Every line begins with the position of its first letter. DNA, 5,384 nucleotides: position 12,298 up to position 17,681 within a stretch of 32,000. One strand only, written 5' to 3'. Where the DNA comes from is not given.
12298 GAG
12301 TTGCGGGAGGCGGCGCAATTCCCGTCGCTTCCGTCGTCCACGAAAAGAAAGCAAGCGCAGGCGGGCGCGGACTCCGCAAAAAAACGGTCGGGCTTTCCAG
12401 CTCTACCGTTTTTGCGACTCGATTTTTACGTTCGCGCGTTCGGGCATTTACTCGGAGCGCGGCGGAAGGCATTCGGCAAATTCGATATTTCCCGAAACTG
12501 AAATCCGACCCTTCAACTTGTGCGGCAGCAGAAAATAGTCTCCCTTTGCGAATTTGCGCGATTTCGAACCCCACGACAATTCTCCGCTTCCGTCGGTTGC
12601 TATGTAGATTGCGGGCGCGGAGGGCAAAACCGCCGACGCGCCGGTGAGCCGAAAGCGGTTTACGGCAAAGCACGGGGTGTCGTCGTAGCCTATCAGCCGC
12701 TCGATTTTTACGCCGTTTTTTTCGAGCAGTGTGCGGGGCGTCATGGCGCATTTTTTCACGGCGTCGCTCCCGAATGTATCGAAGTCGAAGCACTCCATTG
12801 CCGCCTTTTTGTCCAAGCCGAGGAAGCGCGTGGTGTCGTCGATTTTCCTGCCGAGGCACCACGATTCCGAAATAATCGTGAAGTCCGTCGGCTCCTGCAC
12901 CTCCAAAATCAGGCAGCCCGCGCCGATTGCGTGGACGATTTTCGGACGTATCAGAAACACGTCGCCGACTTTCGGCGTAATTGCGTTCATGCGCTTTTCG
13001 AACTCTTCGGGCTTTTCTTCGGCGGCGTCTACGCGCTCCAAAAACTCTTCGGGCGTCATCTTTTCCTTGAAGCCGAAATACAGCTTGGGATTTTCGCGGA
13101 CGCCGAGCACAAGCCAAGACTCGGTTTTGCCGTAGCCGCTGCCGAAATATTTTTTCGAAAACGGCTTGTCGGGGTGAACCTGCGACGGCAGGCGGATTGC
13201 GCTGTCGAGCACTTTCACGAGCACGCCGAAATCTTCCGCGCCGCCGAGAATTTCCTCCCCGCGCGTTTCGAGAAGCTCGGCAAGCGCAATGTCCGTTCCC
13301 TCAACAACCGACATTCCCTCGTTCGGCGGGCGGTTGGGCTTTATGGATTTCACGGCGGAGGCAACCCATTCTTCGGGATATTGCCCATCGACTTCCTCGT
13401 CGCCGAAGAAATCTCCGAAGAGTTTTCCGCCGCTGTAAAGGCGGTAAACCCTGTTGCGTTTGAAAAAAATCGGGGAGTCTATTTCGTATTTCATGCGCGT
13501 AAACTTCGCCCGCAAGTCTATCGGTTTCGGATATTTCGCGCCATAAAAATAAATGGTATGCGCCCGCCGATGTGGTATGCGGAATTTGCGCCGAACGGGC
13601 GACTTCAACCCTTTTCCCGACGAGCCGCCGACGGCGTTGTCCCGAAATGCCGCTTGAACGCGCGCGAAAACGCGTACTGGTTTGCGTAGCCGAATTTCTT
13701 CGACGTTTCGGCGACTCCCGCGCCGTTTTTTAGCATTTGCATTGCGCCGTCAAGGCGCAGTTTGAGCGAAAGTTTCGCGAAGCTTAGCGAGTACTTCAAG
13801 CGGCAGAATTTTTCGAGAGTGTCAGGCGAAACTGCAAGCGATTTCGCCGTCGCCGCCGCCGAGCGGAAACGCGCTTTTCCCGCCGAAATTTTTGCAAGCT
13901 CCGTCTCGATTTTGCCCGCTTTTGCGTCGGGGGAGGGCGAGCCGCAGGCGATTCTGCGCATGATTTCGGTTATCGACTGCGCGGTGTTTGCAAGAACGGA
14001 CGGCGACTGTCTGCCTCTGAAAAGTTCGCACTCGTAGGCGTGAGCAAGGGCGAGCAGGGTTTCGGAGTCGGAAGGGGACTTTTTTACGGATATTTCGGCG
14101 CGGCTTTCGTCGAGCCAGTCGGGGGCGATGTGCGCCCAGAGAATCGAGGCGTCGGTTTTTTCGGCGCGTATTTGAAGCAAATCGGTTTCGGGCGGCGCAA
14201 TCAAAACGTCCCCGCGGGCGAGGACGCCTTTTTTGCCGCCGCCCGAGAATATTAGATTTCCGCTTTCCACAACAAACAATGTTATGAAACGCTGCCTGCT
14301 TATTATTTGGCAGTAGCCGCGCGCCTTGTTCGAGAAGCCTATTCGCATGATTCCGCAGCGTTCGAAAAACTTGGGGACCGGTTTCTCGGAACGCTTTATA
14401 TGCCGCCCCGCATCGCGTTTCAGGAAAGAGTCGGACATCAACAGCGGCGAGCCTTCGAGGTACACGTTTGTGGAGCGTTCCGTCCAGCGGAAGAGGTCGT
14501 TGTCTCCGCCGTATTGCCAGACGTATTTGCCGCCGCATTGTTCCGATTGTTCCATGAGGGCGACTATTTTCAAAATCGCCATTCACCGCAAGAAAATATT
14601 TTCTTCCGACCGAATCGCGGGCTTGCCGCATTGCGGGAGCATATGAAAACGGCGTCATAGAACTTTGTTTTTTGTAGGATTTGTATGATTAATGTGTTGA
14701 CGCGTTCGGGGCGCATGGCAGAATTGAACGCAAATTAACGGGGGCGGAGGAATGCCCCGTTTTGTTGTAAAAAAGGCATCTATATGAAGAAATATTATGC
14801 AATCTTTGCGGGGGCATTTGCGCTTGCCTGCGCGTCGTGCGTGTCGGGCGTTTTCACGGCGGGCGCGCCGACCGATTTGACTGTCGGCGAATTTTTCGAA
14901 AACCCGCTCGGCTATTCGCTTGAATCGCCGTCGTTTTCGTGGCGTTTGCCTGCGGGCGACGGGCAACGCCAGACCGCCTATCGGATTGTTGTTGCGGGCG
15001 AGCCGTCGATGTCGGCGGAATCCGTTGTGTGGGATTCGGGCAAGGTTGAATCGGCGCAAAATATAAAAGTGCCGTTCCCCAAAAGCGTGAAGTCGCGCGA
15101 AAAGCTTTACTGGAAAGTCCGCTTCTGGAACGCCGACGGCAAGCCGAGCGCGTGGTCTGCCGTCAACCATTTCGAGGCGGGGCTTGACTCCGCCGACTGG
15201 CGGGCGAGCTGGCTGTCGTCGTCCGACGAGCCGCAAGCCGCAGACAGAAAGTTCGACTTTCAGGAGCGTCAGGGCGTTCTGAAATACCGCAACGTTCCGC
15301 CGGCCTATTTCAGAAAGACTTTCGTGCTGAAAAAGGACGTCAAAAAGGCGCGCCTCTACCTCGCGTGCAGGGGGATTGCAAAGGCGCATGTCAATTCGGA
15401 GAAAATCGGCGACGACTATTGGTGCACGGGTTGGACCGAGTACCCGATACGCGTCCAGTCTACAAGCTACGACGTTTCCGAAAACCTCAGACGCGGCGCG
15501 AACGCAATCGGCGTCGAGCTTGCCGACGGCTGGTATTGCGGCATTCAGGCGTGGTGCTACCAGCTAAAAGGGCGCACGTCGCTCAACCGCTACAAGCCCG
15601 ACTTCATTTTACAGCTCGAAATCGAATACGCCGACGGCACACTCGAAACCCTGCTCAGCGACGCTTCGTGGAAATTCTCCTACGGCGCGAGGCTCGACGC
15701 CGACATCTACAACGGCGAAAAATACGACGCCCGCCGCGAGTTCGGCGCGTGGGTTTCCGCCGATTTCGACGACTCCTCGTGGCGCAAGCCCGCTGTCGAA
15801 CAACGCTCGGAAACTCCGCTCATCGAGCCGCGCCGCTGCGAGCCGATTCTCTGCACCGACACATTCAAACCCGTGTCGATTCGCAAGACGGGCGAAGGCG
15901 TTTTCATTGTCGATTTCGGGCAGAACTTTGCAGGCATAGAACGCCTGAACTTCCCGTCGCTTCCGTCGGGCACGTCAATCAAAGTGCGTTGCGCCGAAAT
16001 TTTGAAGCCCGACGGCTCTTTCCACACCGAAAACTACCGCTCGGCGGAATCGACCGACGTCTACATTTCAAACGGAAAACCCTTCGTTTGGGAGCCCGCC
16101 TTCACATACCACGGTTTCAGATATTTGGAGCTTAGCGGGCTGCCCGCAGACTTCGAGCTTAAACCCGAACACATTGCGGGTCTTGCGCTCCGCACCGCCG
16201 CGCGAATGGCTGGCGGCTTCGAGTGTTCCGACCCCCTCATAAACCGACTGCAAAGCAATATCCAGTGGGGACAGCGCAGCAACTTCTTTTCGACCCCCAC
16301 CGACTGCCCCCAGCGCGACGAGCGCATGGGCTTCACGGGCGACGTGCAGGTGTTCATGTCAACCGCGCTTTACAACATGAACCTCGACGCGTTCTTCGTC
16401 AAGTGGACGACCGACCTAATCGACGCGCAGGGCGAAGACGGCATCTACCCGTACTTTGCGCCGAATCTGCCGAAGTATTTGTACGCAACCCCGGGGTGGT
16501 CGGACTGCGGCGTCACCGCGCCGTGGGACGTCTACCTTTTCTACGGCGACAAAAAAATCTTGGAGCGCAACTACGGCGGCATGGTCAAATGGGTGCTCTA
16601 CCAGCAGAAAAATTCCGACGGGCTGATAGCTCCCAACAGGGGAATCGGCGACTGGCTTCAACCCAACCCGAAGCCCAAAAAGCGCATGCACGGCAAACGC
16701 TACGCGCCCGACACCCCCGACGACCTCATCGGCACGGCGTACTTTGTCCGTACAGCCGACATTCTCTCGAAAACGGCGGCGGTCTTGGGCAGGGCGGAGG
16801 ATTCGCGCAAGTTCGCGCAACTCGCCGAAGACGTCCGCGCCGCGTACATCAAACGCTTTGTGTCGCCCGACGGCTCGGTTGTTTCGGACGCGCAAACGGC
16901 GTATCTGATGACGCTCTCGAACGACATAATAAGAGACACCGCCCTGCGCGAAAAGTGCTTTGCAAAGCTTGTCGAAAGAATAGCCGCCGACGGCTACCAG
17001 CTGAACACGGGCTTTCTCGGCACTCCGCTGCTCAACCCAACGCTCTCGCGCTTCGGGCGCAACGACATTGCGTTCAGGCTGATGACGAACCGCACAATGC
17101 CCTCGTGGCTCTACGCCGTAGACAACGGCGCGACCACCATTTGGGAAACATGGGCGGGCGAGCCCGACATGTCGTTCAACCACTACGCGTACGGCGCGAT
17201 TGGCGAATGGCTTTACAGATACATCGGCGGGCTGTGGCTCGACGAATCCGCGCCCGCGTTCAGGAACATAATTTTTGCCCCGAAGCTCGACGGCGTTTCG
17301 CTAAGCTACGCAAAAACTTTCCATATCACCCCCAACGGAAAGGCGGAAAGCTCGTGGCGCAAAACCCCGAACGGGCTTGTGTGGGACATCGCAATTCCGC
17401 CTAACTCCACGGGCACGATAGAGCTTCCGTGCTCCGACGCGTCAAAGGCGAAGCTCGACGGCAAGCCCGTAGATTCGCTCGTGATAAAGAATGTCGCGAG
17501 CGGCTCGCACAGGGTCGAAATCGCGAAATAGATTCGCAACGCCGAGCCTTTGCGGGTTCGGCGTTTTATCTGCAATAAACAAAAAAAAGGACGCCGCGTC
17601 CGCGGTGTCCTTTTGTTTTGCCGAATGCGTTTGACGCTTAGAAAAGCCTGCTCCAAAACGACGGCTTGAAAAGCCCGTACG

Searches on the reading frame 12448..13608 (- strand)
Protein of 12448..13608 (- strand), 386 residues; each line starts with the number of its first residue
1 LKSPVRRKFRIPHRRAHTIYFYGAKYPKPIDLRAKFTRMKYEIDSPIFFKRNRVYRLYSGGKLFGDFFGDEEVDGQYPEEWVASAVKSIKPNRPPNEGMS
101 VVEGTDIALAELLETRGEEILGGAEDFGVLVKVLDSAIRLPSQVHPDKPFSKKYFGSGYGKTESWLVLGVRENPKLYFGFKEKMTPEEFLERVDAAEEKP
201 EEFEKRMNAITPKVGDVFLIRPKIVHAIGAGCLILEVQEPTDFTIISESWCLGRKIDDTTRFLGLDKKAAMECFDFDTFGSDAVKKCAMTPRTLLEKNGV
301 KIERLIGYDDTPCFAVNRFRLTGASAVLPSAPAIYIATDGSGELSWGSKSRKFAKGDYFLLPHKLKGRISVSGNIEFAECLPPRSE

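Call 18: search_protein_families(library=pfam, proteins=[window:12448-13608:-], max_evalue=0.001)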
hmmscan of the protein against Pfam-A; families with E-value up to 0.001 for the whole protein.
window:12448-13608:- (386 aa): 1 family
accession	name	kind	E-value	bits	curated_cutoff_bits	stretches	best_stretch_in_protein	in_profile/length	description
PF21621.3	MPI_cupin_dom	-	7.9e-05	23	27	1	314-378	11-75/79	Mannose-6-phosphate isomerase, cupin domain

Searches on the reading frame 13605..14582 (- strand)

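Call 18: search_protein_families(library=pfam, proteins=[window:13605-14582:-], max_evalue=0.001)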
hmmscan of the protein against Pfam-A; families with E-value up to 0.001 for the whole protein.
window:13605-14582:- (325 aa): 2 families
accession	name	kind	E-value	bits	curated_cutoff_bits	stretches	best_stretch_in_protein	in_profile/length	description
PF12833.13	HTH_18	-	2.1e-16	60.4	33.6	1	246-322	2-79/80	Helix-turn-helix domain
PF00165.29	HTH_AraC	-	1.6e-05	25.3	26.6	1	296-321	17-41/42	Bacterial regulatory helix-turn-helix proteins, AraC family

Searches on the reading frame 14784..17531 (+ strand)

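Call 18: search_protein_families(library=pfam, proteins=[window:14784-17531:+], max_evalue=0.001)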
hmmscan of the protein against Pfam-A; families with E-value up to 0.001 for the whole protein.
window:14784-17531:+ (915 aa): 5 families
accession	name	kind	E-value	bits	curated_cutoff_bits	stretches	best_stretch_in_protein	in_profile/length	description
PF17389.8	Bac_rhamnosid6H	-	3.6e-111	372.1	24.5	1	475-814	2-339/339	Bacterial alpha-L-rhamnosidase 6 hairpin glycosidase domain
PF08531.16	Bac_rhamnosid_N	-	1.4e-42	145.9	25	1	184-355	1-168/172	Alpha-L-rhamnosidase N-terminal domain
PF25788.1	Ig_Rha78A_N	-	6.1e-29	100.8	27.4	1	29-134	1-103/105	Rha78A-like, N-terminal immunoglobulin domain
PF05592.18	Bac_rhamnosid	-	6.1e-27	93.9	22.2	1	367-468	1-100/102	Bacterial alpha-L-rhamnosidase concanavalin-like domain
PF17390.7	Bac_rhamnosid_C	-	1.6e-12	47.5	22.1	1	820-890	3-72/78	Bacterial alpha-L-rhamnosidase C-terminal domain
